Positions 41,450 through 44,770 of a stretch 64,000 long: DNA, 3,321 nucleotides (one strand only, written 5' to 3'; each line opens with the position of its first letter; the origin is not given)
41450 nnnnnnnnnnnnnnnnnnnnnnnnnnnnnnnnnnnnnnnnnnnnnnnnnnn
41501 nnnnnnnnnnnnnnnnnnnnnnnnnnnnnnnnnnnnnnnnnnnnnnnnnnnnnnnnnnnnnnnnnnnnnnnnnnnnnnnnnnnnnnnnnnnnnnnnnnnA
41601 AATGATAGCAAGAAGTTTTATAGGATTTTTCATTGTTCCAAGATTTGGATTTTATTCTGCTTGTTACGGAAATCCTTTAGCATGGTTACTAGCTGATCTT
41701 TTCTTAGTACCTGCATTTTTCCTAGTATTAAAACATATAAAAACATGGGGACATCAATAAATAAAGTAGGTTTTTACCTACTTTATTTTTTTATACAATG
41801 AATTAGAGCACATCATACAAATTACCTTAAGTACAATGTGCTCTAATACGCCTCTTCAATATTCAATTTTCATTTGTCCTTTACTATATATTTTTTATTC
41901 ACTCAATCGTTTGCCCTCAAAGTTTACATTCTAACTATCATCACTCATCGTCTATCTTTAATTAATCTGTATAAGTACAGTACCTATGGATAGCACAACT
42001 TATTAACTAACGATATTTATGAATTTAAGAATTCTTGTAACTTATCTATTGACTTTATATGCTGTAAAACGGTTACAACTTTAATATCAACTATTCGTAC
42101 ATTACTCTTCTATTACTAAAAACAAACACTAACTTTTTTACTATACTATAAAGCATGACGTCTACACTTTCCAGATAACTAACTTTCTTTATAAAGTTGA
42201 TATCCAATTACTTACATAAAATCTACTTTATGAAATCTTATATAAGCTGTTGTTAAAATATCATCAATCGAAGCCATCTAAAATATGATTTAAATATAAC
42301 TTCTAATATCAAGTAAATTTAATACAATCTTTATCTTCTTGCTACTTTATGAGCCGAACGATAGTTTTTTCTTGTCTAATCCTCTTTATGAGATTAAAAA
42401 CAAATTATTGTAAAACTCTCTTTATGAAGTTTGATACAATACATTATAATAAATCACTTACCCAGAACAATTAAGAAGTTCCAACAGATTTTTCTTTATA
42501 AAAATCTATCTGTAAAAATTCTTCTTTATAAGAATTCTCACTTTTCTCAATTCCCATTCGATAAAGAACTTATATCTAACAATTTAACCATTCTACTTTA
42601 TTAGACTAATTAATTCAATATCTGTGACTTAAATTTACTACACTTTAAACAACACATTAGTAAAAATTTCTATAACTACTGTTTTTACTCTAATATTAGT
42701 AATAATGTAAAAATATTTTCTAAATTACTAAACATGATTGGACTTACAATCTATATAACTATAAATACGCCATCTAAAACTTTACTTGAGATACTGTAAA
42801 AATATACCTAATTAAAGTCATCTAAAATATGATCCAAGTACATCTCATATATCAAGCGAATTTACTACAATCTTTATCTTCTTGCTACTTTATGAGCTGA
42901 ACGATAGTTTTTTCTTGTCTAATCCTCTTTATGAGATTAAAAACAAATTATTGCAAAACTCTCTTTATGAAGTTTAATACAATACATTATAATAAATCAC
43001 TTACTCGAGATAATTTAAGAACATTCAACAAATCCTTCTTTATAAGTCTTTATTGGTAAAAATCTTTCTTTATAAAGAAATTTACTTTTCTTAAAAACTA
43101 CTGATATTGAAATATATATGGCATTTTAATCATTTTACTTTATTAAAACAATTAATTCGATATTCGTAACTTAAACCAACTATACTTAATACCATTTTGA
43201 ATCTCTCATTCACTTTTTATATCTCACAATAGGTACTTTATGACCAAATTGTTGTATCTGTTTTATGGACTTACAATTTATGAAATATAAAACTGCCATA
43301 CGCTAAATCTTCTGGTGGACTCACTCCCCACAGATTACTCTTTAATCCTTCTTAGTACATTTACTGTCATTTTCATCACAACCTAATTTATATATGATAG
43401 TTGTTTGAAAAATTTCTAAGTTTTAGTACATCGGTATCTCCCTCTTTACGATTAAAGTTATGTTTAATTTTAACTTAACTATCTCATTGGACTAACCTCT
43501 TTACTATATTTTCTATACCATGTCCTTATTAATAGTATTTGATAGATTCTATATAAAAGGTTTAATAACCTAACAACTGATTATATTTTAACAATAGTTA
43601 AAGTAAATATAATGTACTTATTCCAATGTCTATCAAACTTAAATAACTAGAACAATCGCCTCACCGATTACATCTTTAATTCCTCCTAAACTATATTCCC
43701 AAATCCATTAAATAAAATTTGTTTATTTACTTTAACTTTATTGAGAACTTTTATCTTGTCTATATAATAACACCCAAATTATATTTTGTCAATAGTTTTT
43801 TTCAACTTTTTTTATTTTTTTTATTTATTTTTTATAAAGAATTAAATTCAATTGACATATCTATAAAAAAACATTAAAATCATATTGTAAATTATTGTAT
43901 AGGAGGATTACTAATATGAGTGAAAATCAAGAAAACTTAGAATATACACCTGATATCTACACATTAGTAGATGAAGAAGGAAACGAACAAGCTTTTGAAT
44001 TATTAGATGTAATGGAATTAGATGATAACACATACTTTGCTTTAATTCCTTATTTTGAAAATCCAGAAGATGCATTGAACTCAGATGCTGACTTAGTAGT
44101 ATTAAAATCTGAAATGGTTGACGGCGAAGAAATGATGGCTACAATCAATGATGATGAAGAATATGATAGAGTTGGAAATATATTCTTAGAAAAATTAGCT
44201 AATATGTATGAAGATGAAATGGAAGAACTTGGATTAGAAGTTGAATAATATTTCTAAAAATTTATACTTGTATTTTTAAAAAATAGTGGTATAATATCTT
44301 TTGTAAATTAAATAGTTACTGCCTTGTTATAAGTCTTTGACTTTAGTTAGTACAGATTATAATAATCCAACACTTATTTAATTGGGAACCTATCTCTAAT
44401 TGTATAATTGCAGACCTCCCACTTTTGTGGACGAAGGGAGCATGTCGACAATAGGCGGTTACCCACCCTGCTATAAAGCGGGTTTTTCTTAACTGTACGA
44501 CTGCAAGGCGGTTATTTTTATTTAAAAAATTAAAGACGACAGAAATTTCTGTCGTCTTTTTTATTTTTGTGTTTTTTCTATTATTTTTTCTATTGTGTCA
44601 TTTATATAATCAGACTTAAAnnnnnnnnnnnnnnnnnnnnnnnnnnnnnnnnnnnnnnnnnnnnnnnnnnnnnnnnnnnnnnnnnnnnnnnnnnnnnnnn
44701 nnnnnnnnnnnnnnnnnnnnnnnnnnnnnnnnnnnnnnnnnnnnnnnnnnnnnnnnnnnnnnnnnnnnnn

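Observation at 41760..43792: Candidate new long non-coding RNA: about 2 kb, own strong promoter, array of AUAAAG-loop hairpins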

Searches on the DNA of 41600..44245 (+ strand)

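Call 4: search_rna_families(source=window, start=41600, end=44000, threshold=evalue, max_evalue=10)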
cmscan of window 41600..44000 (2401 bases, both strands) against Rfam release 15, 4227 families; matches with E-value up to 10: 4.
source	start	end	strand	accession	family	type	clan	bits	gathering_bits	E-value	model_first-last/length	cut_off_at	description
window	41752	41796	+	RF03814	mir-2797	Gene; miRNA;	-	20.4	74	2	1-77/77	no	mir-2797 microRNA precursor family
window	41770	41824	+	RF03731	mir-7371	Gene; miRNA;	-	18.3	62.6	8.5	1-59/59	no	mir-7371 microRNA precursor family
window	43566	43606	-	RF02529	SSRC8_1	Gene; sRNA;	-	17.9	80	5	47-90/150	no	Streptococcus sRNA SSRC8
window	41639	41742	-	RF00026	U6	Gene; snRNA; splicing;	CL00009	14.4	44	3.4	1-105/105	no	U6 spliceosomal RNA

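Call 11: search_rna_families(sources=[L001, L002, L003, L005, L007, L009, L011, L012, L008, L010], threshold=gathering)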
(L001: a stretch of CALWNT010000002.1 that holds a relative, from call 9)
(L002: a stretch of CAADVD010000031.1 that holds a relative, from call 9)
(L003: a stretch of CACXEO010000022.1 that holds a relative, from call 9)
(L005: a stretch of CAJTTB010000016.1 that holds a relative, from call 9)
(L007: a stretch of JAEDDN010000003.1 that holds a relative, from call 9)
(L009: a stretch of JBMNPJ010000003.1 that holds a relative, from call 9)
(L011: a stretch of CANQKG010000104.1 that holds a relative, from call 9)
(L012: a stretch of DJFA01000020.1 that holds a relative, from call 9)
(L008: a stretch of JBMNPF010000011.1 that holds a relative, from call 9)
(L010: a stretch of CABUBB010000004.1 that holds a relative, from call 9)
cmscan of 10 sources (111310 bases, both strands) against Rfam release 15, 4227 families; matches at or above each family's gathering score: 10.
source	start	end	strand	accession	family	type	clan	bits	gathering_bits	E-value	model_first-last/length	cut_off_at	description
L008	9734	9984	-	RF00230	T-box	Cis-reg; leader;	-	131.6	93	9.8e-29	1-219/219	no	T-box leader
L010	9766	10015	-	RF00230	T-box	Cis-reg; leader;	-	125.7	93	3.1e-27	1-219/219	no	T-box leader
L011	4938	5126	+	RF00013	6S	Gene;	-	77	46.4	3.4e-13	1-187/187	no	6S / SsrS RNA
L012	6363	6551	+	RF00013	6S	Gene;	-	64.1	46.4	4e-10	1-187/187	no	6S / SsrS RNA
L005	4042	4114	-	RF00005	tRNA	Gene; tRNA;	CL00001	61.2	29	1.5e-10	1-71/71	no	tRNA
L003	6420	6607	+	RF00013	6S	Gene;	-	58.4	46.4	9.1e-09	1-187/187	no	6S / SsrS RNA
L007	4782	4854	-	RF00005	tRNA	Gene; tRNA;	CL00001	56.1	29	3.6e-09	1-71/71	no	tRNA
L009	4481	4553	-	RF00005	tRNA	Gene; tRNA;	CL00001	55.6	29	5e-09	1-71/71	no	tRNA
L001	910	982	-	RF00005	tRNA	Gene; tRNA;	CL00001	54.2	29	1.2e-08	1-71/71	no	tRNA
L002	4186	4258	-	RF00005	tRNA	Gene; tRNA;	CL00001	54.2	29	1.2e-08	1-71/71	no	tRNA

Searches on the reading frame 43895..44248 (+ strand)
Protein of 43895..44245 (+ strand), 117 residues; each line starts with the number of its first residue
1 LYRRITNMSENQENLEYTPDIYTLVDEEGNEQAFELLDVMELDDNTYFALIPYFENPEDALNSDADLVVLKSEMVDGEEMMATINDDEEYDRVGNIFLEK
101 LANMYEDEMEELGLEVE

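Call 9: find_related_loci(query=window:43895-44245:+, collection=genome_contigs, flank=6000)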
Query window:43895-44245:+ (117 aa) in genome_contigs; peptide patterns used: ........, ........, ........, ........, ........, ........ (x = any residue, [..] = any of these).
225 stretches matched a pattern; 14 encode a relative of the query (tblastn E <= 1e-3); 14 distinct loci.
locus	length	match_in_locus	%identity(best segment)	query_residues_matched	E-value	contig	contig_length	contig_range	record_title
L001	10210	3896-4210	79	7-112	2e-50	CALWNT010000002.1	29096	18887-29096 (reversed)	MAG: uncultured Clostridia bacterium isolate E0_RP0__bin66 genome assembly, contig: E0_RP0__k127_494896, whole genome sh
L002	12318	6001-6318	75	7-112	3e-49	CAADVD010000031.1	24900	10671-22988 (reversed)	MAG TPA_asm: Ruminococcaceae bacterium, isolate HGM13330, WGS project CAADVD010000000 data, contig: ERS235610_28_k99_697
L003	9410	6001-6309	74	9-111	2e-46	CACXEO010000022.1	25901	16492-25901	MAG: Ruminococcaceae bacterium isolate RUG11193 genome assembly, contig: RUG11193_asm_22, whole genome shotgun sequence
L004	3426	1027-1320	72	8-105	7e-46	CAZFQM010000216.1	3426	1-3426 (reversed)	MAG TPA_asm: uncultured Oscillospiraceae bacterium isolate SRP313737_co1_4 genome assembly, contig: NODE_34796_length_34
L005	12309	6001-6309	69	1-104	1e-45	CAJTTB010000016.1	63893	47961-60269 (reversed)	MAG TPA_asm: uncultured Oscillospiraceae bacterium isolate MGBC113616 genome assembly, contig: MGBC113616.16, whole geno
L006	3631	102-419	71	3-108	1e-44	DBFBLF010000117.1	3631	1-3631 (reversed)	MAG TPA_asm: Oscillospiraceae bacterium isolate MAG3818 k141_181579, whole genome shotgun sequence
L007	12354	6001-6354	63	3-117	1e-43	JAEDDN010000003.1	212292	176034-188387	MAG: Oscillospiraceae bacterium isolate MAG033 NODE_9_length_212292_cov_33.900418, whole genome shotgun sequence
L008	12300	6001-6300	72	11-110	1e-38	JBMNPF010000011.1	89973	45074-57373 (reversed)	MAG: Oscillospiraceae bacterium isolate SBF912SR2HQ0005 scaffold_995_c1, whole genome shotgun sequence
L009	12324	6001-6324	60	2-105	6e-38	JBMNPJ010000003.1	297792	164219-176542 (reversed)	MAG: Massiliimalia sp. isolate SBF912SR2HQ0036 scaffold_58_c1, whole genome shotgun sequence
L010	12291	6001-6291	72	14-110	2e-37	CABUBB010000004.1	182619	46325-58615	MAG TPA_asm: uncultured Clostridiales bacterium isolate MGYG-HGUT-03838 genome assembly, contig: GUT_GENOME245503_4, who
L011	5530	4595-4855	59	11-97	7e-30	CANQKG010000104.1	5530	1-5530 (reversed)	MAG: uncultured Clostridia bacterium isolate Lapin-026__bin80 genome assembly, contig: Lapin-026__NODE_19418_length_5530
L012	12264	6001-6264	58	13-105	2e-28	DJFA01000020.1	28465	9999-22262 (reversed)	MAG TPA_asm: Ruminococcus sp. UBA5884 UBA5884_contig_3740, whole genome shotgun sequence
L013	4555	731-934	35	21-93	6e-6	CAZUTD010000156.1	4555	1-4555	MAG TPA_asm: uncultured Clostridiaceae bacterium isolate SRP192927_co8_6 genome assembly, contig: NODE_21226_length_4555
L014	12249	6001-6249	39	23-100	5e-5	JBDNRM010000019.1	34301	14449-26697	MAG: Bacillus sp. (in: firmicutes) isolate WK069_bin.3 NODE_472_length_34301_cov_24.462273, whole genome shotgun sequenc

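Call 47: find_homologous_proteins(query=window:43916-44245:+, max_evalue=1e-10)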
Query window:43916-44245:+ (110 aa): 196 proteins with E <= 1e-10 among 203 candidates; the best 120 are listed.
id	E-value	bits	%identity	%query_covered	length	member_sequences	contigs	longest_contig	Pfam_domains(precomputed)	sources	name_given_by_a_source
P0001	6.4e-57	208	96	86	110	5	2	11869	PF06949.17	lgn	-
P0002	7.4e-45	169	82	90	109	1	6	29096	PF06949.17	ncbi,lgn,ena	-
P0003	2.0e-44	168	81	90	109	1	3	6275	PF06949.17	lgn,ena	-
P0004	2.1e-44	168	81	90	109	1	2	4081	PF06949.17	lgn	-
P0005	5.0e-44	166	80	90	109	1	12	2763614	PF06949.17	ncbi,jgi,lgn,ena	jgi:uncharacterized protein YrzB (UPF0473 family)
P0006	7.4e-44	166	80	90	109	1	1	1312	PF06949.17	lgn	-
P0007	1.4e-43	165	79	90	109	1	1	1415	PF06949.17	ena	-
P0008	5.3e-43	163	78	89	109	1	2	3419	PF06949.17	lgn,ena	-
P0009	1.1e-42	162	75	95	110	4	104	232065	PF06949.17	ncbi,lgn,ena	-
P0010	1.8e-42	161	75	95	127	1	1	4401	PF06949.17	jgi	jgi:uncharacterized protein YrzB (UPF0473 family)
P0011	3.6e-42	161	81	89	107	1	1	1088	PF06949.17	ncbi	-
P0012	1.8e-41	158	73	88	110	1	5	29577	PF06949.17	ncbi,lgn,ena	-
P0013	2.9e-41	158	73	88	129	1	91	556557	PF06949.17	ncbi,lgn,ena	-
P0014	2.9e-41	158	73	88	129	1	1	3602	PF06949.17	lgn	-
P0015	4.7e-41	157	72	89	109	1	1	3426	PF06949.17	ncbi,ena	-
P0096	1.2e-33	133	64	90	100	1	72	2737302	PF06949.17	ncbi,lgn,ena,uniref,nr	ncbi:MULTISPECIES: DUF1292 domain-containing protein [Clostridiaceae]|uniref:DUF1292 domain-containi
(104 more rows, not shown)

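Call 48: find_encoding_contigs(protein=P0001, flank=4000, max_places=6)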
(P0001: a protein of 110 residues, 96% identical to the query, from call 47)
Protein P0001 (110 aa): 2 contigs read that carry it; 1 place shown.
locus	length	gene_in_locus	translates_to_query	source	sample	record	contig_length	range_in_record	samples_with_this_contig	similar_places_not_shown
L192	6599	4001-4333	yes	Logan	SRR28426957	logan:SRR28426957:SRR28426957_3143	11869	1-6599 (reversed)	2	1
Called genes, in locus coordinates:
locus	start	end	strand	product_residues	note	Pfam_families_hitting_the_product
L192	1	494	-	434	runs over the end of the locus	PF03951:Gln-synt_N, PF00120:Gln-synt_C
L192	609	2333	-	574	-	PF00664:ABC_membrane, PF02463:SMC_N (weak), PF00005:ABC_tran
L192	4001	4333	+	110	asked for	PF06949:DUF1292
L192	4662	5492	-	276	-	PF10609:ParA, PF01656:CbiA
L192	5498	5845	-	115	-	PF02001:DUF134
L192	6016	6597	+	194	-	?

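Call 49: find_encoding_contigs(protein=window:43916-44248:+, flank=4000, max_places=8)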
Protein window:43916-44248:+ (110 aa): 11 contigs read that carry it; 7 places shown.
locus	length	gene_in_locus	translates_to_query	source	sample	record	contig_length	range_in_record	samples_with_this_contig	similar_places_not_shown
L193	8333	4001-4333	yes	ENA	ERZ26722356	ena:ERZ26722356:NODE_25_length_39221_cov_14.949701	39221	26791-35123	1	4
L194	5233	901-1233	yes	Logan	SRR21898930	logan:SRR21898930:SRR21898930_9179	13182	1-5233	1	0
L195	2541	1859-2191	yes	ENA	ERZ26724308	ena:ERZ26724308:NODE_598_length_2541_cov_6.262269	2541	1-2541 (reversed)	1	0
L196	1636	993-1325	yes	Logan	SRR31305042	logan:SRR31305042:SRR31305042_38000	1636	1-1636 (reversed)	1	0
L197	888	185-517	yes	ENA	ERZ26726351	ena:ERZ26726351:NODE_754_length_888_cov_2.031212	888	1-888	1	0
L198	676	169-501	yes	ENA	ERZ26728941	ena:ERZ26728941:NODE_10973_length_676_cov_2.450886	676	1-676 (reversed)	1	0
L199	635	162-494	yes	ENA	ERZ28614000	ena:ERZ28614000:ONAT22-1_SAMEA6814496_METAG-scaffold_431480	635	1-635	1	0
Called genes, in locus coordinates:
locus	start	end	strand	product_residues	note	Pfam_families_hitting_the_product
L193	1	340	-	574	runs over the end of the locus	PF00664:ABC_membrane, PF00005:ABC_tran, PF02463:SMC_N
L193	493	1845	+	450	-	PF01943:Polysacc_synt (faint), PF01554:MatE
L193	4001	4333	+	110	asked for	PF06949:DUF1292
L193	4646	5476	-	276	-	PF10609:ParA, PF01656:CbiA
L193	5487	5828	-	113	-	PF02001:DUF134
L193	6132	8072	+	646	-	PF22019:GlgB_N, PF02922:CBM_48, PF00128:Alpha-amylase, PF02806:Alpha-amylase_C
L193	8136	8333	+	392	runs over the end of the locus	PF00483:NTP_transferase, PF25084:LbH_EIF2B, PF24894:Hexapep_GlmU, PF25247:LbH_GLGC (weak), PF25087:GMPPB_C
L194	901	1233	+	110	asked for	PF06949:DUF1292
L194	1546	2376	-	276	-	PF10609:ParA, PF01656:CbiA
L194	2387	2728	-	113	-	PF02001:DUF134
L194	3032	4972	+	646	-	PF22019:GlgB_N, PF02922:CBM_48, PF00128:Alpha-amylase, PF02806:Alpha-amylase_C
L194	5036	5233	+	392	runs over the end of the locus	PF00483:NTP_transferase, PF25084:LbH_EIF2B, PF24894:Hexapep_GlmU, PF25247:LbH_GLGC (weak), PF25087:GMPPB_C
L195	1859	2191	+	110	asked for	PF06949:DUF1292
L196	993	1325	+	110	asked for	PF06949:DUF1292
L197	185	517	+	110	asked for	PF06949:DUF1292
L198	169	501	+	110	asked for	PF06949:DUF1292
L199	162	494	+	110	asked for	PF06949:DUF1292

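Call 56: find_encoding_contigs(protein=P0005, flank=3500, max_places=4)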
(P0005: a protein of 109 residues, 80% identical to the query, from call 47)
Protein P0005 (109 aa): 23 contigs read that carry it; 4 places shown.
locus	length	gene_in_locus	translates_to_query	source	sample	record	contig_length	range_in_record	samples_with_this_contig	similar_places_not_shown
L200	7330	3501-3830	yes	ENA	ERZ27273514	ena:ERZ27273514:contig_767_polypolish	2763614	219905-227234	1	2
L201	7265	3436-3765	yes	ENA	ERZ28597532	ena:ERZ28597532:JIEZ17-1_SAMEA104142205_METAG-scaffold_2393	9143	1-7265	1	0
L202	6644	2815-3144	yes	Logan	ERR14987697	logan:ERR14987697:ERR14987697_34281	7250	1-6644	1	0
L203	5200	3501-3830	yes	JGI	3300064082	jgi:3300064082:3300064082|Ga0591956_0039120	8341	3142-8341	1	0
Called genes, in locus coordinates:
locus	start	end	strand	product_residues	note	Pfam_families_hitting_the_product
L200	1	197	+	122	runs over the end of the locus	PF00903:Glyoxalase, PF13669:Glyoxalase_4 (weak)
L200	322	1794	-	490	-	PF00144:Beta-lactamase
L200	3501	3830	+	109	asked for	PF06949:DUF1292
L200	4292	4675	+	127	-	PF01925:TauE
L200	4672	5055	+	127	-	PF01925:TauE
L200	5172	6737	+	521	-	PF03553:Na_H_antiporter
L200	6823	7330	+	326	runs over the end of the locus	PF02786:CPSase_L_D2 (weak), PF07478:Dala_Dala_lig_C, PF13535:ATP-grasp_4 (weak)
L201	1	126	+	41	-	?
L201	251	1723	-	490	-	PF00144:Beta-lactamase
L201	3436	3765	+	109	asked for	PF06949:DUF1292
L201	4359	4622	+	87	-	PF01925:TauE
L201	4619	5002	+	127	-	PF01925:TauE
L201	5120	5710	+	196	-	-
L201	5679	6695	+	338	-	PF03553:Na_H_antiporter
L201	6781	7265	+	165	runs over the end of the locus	-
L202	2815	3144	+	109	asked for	PF06949:DUF1292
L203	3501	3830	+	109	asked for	PF06949:DUF1292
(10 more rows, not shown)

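Call 57: find_encoding_contigs(protein=P0096, flank=3500, max_places=3)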
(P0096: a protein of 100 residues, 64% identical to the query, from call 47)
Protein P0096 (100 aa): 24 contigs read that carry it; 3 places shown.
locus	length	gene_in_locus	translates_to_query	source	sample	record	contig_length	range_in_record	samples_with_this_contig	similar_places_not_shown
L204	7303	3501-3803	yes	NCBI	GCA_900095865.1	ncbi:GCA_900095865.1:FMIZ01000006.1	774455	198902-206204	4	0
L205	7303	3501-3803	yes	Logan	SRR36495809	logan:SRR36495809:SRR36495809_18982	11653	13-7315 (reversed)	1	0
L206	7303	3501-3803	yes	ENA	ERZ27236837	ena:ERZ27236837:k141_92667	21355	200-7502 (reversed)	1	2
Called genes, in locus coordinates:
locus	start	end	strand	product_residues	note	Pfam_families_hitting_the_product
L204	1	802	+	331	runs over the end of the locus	PF01145:Band_7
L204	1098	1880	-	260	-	PF00702:Hydrolase (faint), PF08282:Hydrolase_3, PF05116:S6PP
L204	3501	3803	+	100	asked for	PF06949:DUF1292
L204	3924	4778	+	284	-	PF00899:ThiF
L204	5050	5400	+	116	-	PF01925:TauE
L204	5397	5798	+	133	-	PF01925:TauE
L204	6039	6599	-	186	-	PF19701:DUF6199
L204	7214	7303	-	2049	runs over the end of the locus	PF25788:Ig_Rha78A_N, PF02368:Big_2 (faint), PF06439:3keto-disac_hyd (faint), PF08531:Bac_rhamnosid_N (faint), PF05592:Bac_rhamnosid, PF17389:Bac_rhamnosid6H, PF17390:Bac_rhamnosid_C, PF07554:FIVAR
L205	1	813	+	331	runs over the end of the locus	PF01145:Band_7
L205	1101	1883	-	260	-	PF00702:Hydrolase (faint), PF08282:Hydrolase_3, PF05116:S6PP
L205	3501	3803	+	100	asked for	PF06949:DUF1292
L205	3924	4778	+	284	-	PF00899:ThiF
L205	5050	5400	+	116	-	PF01925:TauE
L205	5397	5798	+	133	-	PF01925:TauE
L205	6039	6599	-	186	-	PF19701:DUF6199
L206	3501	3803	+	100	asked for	PF06949:DUF1292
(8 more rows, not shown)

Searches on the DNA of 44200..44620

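Call 52: search_rna_families(source=window, start=44200, end=44620, threshold=evalue, max_evalue=1)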
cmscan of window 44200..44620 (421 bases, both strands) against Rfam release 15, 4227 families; matches with E-value up to 1: 8.
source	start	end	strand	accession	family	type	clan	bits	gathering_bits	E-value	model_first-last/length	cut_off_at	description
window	44475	44562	+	RF02434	SpF39_sRNA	Gene; sRNA;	-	30.7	60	0.041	1-109/109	no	Streptococcus sRNA SpF39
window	44483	44562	+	RF02552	RcsR1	Gene; sRNA;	-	28.8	60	0.00052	1-96/96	no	RcsR1 sRNA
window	44335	44518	+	RF00013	6S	Gene;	-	24.2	46.4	0.0047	1-187/187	no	6S / SsrS RNA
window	44496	44564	+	RF01859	Phe_leader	Cis-reg; leader;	-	20.2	55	0.58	1-125/125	no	Phenylalanine leader peptide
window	44269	44342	+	RF01935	bxd_7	Gene; lncRNA;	-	18.9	60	0.35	1-66/66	no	Bithoraxoid conserved region 7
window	44374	44579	-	RF02842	RefA1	Gene; sRNA;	-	16.8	94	0.25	1-222/222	no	Enterococcus sRNA A1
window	44532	44559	-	RF00084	CsrC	Gene; sRNA;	CL00106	14.6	61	0.028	213-240/255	no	CsrC RNA family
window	44532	44586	-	RF02503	Atu_C9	Gene; sRNA;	-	11.4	40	0.75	136-192/192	no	Rhizobiales sRNA Atu_C9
